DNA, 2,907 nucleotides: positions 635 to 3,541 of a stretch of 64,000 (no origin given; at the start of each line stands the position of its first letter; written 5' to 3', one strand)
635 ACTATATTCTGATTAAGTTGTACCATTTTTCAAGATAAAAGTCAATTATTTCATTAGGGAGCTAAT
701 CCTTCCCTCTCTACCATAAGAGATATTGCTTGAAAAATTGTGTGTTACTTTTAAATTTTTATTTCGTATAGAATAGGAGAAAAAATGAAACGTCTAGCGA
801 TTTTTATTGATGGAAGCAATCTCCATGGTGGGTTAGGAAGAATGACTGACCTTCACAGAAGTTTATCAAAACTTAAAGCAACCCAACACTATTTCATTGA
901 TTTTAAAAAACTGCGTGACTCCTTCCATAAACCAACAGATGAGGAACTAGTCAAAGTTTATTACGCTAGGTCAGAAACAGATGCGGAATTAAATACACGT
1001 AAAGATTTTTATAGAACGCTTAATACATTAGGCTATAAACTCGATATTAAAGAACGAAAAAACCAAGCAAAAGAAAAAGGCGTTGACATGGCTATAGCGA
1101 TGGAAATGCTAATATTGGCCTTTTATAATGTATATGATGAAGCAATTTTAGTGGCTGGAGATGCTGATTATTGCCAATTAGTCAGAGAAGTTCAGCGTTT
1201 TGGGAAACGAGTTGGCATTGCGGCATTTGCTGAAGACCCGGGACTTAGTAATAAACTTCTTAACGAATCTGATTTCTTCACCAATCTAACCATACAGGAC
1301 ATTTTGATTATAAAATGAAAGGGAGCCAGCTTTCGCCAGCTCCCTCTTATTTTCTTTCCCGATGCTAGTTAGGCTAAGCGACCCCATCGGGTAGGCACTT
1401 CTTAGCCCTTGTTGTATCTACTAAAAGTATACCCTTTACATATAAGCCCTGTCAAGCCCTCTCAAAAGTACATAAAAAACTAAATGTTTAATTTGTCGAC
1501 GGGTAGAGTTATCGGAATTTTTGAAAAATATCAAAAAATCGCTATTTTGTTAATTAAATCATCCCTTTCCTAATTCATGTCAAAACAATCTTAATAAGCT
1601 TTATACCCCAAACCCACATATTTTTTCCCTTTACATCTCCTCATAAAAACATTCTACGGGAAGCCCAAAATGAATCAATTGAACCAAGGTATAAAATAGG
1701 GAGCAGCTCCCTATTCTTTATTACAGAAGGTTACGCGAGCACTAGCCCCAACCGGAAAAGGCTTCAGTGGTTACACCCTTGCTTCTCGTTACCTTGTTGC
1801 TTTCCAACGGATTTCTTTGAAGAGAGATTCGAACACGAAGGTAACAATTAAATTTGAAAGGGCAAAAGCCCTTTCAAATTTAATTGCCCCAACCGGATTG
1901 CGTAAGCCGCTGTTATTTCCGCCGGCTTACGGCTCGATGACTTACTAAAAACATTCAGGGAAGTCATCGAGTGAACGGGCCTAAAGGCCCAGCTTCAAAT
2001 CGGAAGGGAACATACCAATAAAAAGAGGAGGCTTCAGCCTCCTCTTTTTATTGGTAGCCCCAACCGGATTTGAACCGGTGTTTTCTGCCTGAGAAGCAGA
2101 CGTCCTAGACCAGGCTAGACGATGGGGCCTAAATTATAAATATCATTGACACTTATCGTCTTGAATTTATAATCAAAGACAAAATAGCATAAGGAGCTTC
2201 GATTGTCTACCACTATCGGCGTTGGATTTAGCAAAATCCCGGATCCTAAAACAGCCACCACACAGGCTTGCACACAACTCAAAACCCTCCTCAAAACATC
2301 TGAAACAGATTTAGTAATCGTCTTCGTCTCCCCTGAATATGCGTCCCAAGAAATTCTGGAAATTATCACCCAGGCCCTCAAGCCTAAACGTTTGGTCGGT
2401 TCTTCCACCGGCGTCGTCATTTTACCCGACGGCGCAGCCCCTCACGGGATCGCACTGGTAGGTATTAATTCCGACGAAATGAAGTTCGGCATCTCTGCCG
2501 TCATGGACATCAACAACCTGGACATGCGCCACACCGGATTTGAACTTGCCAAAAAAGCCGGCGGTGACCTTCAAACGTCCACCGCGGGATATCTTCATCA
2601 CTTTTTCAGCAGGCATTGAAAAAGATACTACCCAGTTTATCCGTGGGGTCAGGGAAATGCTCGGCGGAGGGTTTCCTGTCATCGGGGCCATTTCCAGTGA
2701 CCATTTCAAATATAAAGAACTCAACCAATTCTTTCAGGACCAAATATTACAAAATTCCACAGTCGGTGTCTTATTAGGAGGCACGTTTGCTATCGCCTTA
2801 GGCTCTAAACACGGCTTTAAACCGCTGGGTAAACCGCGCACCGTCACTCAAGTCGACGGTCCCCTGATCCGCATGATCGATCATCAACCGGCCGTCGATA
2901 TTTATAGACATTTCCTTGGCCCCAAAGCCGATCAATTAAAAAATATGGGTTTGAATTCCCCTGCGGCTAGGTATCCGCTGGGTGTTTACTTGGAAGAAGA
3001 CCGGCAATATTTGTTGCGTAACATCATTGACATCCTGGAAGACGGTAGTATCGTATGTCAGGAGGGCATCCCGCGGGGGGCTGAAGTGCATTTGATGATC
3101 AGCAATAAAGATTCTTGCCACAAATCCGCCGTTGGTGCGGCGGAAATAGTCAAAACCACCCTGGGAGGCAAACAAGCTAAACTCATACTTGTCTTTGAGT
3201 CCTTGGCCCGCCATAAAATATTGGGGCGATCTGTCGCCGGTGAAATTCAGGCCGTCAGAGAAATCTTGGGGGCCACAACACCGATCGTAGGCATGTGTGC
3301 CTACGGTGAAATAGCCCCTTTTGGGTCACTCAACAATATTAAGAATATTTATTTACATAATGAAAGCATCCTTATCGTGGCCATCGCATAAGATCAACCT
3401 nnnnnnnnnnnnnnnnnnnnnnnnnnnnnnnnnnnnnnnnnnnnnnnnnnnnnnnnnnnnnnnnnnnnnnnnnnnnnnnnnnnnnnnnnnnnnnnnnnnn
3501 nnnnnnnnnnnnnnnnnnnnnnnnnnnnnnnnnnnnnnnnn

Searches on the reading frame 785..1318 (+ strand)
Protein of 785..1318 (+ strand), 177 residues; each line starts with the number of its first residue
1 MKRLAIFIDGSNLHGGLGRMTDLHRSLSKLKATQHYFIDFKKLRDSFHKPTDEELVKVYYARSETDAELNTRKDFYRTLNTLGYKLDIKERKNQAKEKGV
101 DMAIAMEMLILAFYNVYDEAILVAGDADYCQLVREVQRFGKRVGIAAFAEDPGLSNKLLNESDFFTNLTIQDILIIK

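Call 6: search_protein_families(library=pfam, proteins=[window:785-1318:+], max_evalue=0.001)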
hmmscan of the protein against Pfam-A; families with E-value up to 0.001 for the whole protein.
window:785-1318:+ (177 aa): 1 family
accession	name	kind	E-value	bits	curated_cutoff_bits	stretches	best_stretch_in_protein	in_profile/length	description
PF01936.24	NYN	-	3.1e-21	76.8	24.2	1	3-167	1-143/145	NYN domain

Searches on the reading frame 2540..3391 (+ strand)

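Call 6: search_protein_families(library=pfam, proteins=[window:2540-3391:+], max_evalue=0.001)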
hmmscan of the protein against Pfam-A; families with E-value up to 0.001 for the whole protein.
window:2540-3391:+ (283 aa): 2 families
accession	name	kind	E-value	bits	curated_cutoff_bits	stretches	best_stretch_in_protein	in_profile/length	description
PF10442.14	FIST_C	-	3.2e-24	86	28.5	1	118-260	1-131/131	FIST C domain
PF08495.15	FIST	-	9e-22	78.3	23.2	1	16-116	87-189/189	FIST N domain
